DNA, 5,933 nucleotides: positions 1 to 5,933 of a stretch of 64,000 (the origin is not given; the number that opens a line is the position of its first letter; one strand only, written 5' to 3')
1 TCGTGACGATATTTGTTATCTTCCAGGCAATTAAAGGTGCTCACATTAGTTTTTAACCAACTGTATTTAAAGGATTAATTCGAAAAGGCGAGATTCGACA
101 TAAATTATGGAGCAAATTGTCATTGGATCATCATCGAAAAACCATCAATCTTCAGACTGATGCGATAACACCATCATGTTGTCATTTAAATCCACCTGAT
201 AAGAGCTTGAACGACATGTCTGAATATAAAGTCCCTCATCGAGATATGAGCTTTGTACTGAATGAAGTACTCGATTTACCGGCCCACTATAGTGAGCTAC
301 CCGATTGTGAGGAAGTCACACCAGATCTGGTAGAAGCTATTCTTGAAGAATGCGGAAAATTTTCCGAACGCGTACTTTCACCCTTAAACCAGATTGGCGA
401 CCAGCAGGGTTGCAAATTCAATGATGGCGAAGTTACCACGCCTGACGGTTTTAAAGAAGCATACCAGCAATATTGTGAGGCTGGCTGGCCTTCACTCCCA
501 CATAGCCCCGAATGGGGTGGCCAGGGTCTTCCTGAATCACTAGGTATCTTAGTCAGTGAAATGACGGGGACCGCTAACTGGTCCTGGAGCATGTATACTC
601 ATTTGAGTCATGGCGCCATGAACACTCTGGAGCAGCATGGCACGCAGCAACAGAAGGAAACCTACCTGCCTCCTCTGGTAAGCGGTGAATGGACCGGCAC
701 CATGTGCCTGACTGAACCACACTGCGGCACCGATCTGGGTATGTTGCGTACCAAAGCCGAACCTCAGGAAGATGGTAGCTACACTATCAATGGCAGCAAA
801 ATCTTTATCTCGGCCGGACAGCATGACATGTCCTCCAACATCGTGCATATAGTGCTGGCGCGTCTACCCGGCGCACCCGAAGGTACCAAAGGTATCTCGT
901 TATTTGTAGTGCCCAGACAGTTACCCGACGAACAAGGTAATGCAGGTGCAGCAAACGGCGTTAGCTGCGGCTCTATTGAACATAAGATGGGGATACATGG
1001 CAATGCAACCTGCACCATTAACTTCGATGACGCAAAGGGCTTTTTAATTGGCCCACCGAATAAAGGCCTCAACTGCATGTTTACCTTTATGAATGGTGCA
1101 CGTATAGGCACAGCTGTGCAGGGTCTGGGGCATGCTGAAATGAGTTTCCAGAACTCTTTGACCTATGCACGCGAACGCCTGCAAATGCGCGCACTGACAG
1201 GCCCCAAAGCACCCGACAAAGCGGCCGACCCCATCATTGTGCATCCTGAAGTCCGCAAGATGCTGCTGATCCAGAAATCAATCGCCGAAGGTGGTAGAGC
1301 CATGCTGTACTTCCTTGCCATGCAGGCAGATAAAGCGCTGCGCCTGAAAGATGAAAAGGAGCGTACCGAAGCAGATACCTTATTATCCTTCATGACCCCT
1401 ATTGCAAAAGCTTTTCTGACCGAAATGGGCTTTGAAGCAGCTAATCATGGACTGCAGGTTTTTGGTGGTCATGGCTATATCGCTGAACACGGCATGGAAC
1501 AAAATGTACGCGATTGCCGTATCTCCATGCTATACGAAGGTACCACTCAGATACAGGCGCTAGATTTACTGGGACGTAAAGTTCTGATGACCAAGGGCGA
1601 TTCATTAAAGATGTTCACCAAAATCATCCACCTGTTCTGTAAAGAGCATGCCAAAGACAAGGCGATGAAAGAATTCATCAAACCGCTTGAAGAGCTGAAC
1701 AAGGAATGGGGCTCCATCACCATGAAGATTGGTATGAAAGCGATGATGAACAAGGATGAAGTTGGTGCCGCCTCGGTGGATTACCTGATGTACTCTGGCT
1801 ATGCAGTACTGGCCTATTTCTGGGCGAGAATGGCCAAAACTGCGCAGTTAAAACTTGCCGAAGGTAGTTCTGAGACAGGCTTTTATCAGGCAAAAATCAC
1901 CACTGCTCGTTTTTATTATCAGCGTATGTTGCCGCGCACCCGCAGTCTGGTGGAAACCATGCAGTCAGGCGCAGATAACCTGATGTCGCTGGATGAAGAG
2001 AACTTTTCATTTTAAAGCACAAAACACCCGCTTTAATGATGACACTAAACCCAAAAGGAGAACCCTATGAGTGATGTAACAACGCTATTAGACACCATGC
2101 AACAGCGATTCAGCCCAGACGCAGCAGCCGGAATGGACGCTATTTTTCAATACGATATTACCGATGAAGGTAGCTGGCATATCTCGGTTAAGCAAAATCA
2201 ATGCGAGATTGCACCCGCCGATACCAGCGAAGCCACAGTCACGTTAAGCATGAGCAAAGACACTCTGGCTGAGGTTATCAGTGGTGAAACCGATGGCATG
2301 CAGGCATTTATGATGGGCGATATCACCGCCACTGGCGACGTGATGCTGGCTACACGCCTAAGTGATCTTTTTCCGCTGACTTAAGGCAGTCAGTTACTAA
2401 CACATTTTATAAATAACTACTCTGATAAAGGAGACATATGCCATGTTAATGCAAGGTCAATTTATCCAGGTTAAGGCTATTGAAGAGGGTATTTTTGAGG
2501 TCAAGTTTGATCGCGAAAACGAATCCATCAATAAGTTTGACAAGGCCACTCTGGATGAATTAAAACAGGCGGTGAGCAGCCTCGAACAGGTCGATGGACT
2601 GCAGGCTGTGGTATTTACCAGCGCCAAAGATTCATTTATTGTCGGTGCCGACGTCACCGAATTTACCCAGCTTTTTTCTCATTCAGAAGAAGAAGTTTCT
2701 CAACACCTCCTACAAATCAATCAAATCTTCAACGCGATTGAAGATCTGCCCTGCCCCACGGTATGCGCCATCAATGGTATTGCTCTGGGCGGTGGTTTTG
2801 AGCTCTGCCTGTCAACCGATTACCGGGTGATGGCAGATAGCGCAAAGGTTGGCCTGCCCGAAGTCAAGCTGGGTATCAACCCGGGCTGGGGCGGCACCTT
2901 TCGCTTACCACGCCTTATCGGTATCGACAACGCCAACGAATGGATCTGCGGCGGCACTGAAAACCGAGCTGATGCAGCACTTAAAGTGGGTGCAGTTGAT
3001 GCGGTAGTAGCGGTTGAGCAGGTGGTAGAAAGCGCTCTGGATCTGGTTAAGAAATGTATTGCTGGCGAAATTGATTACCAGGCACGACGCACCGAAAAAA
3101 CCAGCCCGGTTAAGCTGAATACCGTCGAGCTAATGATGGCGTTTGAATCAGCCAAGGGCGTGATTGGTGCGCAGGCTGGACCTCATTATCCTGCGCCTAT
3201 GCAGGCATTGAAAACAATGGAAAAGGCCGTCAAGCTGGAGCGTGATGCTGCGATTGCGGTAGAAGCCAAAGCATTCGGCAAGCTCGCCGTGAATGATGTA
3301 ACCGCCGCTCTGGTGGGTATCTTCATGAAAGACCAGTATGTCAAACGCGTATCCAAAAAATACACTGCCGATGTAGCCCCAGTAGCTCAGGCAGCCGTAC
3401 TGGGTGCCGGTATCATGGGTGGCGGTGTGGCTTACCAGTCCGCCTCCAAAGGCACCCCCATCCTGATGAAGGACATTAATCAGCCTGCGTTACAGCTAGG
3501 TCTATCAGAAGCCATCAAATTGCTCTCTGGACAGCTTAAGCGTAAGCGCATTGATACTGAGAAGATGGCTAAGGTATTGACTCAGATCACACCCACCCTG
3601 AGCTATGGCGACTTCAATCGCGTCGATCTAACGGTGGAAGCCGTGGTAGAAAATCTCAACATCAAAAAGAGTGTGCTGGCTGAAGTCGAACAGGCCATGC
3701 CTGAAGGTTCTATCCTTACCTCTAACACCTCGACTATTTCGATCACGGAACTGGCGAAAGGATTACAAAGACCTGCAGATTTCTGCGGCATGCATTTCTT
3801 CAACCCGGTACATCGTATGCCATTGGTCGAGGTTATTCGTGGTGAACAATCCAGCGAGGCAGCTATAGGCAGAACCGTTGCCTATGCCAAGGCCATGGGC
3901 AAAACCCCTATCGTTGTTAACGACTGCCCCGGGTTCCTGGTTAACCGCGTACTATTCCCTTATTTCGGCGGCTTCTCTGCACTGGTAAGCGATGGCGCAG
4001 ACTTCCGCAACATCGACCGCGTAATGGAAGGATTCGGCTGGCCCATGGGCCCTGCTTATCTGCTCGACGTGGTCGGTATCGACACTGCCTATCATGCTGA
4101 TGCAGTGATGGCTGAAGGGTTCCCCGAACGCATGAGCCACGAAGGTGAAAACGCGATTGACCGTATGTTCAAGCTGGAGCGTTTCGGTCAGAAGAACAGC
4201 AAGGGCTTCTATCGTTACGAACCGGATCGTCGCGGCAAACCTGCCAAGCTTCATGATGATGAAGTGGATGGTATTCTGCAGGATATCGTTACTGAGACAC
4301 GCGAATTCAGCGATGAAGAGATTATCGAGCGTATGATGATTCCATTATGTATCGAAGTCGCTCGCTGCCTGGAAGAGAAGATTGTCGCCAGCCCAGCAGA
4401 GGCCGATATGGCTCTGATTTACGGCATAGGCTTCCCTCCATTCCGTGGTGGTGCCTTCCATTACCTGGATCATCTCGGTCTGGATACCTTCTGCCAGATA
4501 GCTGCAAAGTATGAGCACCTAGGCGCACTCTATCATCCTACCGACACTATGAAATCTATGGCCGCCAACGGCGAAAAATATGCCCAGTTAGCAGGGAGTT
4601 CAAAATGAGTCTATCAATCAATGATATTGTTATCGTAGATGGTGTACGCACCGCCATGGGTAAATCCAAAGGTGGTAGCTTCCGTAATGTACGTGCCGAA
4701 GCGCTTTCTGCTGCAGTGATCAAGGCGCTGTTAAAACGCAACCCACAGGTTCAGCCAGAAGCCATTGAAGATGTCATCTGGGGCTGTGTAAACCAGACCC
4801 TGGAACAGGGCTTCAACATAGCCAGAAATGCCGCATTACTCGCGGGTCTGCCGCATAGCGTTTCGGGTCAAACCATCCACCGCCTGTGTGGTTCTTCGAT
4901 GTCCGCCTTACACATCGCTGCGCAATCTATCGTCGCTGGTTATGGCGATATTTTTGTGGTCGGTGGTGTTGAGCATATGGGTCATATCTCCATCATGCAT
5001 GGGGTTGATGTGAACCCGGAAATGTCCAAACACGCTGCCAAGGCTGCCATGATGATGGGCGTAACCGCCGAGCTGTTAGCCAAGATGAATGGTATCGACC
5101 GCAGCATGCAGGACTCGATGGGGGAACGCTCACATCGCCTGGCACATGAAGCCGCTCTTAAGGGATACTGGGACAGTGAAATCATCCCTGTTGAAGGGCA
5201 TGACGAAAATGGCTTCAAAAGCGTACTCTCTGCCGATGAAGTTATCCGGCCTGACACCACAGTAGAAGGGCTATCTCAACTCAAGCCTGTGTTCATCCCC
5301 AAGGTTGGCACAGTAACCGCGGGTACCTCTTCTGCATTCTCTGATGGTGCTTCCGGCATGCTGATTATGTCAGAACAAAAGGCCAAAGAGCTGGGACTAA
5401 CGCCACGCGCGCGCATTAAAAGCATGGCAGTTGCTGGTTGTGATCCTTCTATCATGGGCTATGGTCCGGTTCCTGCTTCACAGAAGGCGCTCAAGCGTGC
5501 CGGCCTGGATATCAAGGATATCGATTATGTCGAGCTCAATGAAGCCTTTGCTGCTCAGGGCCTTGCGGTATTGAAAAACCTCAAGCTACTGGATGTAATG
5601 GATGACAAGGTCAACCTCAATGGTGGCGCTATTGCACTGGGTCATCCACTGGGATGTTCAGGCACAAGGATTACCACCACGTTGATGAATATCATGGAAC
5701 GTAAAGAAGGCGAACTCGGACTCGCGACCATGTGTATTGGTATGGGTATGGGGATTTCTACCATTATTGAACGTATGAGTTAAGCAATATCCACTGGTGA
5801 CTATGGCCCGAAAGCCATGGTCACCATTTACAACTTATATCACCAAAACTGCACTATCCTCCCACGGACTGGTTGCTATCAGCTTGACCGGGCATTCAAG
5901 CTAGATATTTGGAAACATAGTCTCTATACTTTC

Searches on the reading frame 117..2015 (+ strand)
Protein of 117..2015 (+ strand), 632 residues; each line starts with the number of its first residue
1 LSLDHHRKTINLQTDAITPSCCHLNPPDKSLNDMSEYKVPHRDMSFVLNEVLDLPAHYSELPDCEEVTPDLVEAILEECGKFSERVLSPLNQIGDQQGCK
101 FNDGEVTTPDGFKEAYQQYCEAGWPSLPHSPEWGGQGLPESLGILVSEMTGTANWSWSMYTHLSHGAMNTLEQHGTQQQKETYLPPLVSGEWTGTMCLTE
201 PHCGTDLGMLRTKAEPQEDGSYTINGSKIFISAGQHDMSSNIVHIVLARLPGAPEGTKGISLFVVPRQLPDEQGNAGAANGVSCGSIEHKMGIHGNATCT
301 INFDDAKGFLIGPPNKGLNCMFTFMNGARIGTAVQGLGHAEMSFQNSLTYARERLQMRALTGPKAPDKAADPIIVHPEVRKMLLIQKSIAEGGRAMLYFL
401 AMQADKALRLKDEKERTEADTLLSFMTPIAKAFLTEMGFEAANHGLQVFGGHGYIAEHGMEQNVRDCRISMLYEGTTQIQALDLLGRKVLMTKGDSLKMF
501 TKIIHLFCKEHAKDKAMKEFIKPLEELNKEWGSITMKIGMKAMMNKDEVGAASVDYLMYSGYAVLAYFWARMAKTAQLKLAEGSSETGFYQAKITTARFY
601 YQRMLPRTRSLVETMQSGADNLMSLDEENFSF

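Call 66: search_protein_families(library=pfam, proteins=[window:117-2015:+], max_evalue=0.00001)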
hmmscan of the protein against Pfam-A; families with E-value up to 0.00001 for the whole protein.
window:117-2015:+ (632 aa): 4 families
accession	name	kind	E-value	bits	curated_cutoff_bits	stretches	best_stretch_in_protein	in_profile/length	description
PF12806.12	Acyl-CoA_dh_C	-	1.6e-38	132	30.3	1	501-626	2-124/124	Acetyl-CoA dehydrogenase C-terminal like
PF02770.24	Acyl-CoA_dh_M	-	1.9e-19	70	33.3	1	196-305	2-96/97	Acyl-CoA dehydrogenase, middle domain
PF00441.29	Acyl-CoA_dh_1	-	3.4e-19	69.9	22.4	1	315-483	1-144/150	Acyl-CoA dehydrogenase, C-terminal domain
PF02771.21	Acyl-CoA_dh_N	-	1.7e-12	48.1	22.9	1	74-191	6-113/113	Acyl-CoA dehydrogenase, N-terminal domain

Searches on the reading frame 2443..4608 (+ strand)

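Call 66: search_protein_families(library=pfam, proteins=[window:2443-4608:+], max_evalue=0.00001)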
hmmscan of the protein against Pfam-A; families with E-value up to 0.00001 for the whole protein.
window:2443-4608:+ (721 aa): 4 families
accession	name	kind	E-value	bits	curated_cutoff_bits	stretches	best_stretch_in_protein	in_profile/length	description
PF02737.24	3HCDH_N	-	1.5e-58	198.2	22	1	317-495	2-180/180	3-hydroxyacyl-CoA dehydrogenase, NAD binding domain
PF00378.25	ECH_1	-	1.8e-40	139.3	27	1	13-208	2-193/251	Enoyl-CoA hydratase/isomerase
PF00725.27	3HCDH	-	6.2e-33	113.6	22.1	1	497-592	1-97/97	3-hydroxyacyl-CoA dehydrogenase, C-terminal domain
PF16113.10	ECH_2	-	6.2e-21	75.7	27.2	1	26-203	9-186/335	Enoyl-CoA hydratase/isomerase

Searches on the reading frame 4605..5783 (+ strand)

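Call 66: search_protein_families(library=pfam, proteins=[window:4605-5783:+], max_evalue=0.00001)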
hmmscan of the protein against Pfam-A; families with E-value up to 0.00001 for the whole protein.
window:4605-5783:+ (392 aa): 2 families
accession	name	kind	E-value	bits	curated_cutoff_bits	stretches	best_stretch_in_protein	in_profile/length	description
PF00108.29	Thiolase_N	-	2e-74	250.7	26.4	1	8-258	1-260/260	Thiolase, N-terminal domain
PF02803.24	Thiolase_C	-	1.4e-49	167.3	27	1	266-390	2-123/123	Thiolase, C-terminal domain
